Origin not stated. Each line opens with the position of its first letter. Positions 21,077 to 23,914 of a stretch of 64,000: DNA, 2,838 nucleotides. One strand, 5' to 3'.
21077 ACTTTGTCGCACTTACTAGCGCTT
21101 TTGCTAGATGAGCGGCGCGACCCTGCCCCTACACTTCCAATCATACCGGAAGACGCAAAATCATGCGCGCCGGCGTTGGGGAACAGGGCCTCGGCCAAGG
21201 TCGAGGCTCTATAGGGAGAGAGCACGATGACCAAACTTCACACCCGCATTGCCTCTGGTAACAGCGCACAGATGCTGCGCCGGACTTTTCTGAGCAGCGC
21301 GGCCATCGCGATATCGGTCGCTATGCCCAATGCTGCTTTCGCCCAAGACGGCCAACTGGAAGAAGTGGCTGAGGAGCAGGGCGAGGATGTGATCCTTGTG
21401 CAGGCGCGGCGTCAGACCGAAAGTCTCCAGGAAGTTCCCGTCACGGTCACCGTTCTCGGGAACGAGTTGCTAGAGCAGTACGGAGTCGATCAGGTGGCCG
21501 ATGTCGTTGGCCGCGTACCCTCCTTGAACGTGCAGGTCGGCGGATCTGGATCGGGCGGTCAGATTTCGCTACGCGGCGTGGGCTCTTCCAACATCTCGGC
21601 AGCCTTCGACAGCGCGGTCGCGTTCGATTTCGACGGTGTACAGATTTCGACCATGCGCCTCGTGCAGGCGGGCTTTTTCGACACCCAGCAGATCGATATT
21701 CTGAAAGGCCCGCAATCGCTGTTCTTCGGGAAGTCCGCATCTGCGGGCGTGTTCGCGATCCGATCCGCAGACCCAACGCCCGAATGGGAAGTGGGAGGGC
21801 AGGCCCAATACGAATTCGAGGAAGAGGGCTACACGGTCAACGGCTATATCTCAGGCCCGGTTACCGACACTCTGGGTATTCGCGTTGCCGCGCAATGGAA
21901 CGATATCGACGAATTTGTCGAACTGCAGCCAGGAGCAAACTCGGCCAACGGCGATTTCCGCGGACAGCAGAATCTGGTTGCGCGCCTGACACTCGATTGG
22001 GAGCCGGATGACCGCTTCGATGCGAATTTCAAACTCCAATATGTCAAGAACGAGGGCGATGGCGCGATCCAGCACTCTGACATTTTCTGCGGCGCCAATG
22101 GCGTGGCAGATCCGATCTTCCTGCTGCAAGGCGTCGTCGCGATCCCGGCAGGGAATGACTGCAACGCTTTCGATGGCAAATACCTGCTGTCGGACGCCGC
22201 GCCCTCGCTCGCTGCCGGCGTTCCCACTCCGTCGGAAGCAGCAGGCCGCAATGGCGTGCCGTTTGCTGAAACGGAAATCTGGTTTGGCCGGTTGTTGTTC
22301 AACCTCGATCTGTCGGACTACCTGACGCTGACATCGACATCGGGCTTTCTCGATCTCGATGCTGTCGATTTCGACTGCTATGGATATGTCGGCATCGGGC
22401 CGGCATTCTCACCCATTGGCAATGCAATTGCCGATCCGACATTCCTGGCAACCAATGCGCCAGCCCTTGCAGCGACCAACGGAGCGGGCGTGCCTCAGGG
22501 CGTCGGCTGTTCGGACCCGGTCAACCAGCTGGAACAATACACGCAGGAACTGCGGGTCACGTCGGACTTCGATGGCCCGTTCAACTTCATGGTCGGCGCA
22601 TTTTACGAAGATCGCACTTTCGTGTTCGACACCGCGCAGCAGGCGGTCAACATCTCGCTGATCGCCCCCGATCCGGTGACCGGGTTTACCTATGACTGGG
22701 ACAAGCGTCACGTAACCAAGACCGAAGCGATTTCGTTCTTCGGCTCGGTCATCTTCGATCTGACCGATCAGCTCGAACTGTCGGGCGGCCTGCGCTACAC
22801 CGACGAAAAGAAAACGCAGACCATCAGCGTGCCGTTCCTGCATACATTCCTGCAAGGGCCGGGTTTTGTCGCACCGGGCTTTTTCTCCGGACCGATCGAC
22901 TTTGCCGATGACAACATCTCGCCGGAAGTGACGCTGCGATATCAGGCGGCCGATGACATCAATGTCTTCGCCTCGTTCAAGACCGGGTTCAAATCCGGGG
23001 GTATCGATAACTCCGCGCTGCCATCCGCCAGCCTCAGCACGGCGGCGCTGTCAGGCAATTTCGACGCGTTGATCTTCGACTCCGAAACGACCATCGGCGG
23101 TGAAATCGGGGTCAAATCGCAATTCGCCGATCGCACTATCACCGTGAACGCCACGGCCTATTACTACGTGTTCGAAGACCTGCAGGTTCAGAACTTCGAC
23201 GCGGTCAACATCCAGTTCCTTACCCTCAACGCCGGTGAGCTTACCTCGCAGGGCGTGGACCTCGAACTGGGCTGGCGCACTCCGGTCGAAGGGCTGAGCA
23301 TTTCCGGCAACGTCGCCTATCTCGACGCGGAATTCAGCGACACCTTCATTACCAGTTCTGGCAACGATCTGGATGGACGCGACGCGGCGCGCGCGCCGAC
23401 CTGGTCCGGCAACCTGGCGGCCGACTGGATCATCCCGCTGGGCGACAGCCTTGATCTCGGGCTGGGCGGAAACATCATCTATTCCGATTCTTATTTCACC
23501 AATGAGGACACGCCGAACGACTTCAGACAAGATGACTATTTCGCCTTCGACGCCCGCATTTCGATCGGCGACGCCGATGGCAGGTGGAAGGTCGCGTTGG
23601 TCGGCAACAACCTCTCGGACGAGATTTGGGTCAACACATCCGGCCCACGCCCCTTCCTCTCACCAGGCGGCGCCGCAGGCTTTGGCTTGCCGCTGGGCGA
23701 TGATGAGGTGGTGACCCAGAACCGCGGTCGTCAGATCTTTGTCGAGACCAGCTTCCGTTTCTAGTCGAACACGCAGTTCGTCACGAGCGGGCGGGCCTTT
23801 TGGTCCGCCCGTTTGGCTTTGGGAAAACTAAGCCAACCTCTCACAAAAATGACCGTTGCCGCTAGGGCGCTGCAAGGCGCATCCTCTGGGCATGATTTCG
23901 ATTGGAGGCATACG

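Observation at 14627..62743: About 48-kb catabolic super-cluster for an unidentified hydrophobic (terpenoid/steroid/oxidised-lipid) substrate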

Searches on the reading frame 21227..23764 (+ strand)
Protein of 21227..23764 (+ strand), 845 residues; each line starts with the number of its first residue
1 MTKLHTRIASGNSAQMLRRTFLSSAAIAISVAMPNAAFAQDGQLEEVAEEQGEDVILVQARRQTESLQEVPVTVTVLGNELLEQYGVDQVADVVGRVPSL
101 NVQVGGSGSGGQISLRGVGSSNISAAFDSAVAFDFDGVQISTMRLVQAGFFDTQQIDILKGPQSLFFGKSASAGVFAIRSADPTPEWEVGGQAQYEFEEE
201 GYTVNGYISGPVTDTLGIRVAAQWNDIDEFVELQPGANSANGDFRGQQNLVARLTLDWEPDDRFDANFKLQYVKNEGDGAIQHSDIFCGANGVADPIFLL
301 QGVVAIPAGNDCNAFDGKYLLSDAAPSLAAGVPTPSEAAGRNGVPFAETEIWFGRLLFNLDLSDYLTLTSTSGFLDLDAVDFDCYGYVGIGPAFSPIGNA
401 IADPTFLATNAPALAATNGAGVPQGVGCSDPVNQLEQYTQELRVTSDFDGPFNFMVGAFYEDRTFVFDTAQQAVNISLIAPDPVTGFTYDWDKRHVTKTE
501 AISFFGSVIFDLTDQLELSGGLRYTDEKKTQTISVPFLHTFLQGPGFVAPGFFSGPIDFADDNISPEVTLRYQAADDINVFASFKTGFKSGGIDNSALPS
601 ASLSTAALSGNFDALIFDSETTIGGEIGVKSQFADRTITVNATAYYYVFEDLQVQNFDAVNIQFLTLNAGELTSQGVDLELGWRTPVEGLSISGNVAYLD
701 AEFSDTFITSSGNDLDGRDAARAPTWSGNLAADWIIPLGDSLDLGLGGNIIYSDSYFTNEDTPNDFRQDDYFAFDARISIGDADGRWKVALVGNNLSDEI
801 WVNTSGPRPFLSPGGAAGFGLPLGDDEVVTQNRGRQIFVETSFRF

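Call 7: search_protein_families(library=pfam, proteins=[window:21227-23764:+], max_evalue=0.001)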
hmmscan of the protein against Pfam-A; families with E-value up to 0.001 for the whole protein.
window:21227-23764:+ (845 aa): 2 families
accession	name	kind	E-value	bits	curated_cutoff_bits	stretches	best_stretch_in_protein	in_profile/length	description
PF00593.30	TonB_dep_Rec_b-barrel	-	1.4e-33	117.9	27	1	390-796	102-436/436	TonB dependent receptor-like, beta-barrel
PF07715.20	Plug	-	2.9e-15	57.1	23.9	1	67-175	2-107/107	TonB-dependent Receptor Plug Domain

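Call 77: search_protein_families(library=ncbifam, proteins=[window:21227-23764:+], max_evalue=1e-10)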
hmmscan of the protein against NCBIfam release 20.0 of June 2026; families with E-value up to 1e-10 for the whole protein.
window:21227-23764:+ (845 aa): 5 families
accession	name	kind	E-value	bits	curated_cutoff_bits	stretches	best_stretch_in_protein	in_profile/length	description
TIGR01783.1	TonB-siderophor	subfamily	3.6e-39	134.9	223.5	2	504-806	365-625/649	TonB-dependent siderophore receptor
TIGR01785.1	TonB-hemin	subfamily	8.1e-28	97.2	316.85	1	54-280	2-228/677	TonB-dependent heme/hemoglobin receptor family protein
TIGR01786.1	TonB-hemlactrns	subfamily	3e-15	55.6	323.75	0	56-183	3-136/719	TonB-dependent hemoglobin/transferrin/lactoferrin family receptor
NF010010.0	PRK13483.1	equivalog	7.3e-13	47.4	927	0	31-257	13-239/660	ligand-gated channel protein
NF007465.0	PRK10044.1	equivalog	1.8e-11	42.9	803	0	611-780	519-676/726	ferrichrome porin FhuA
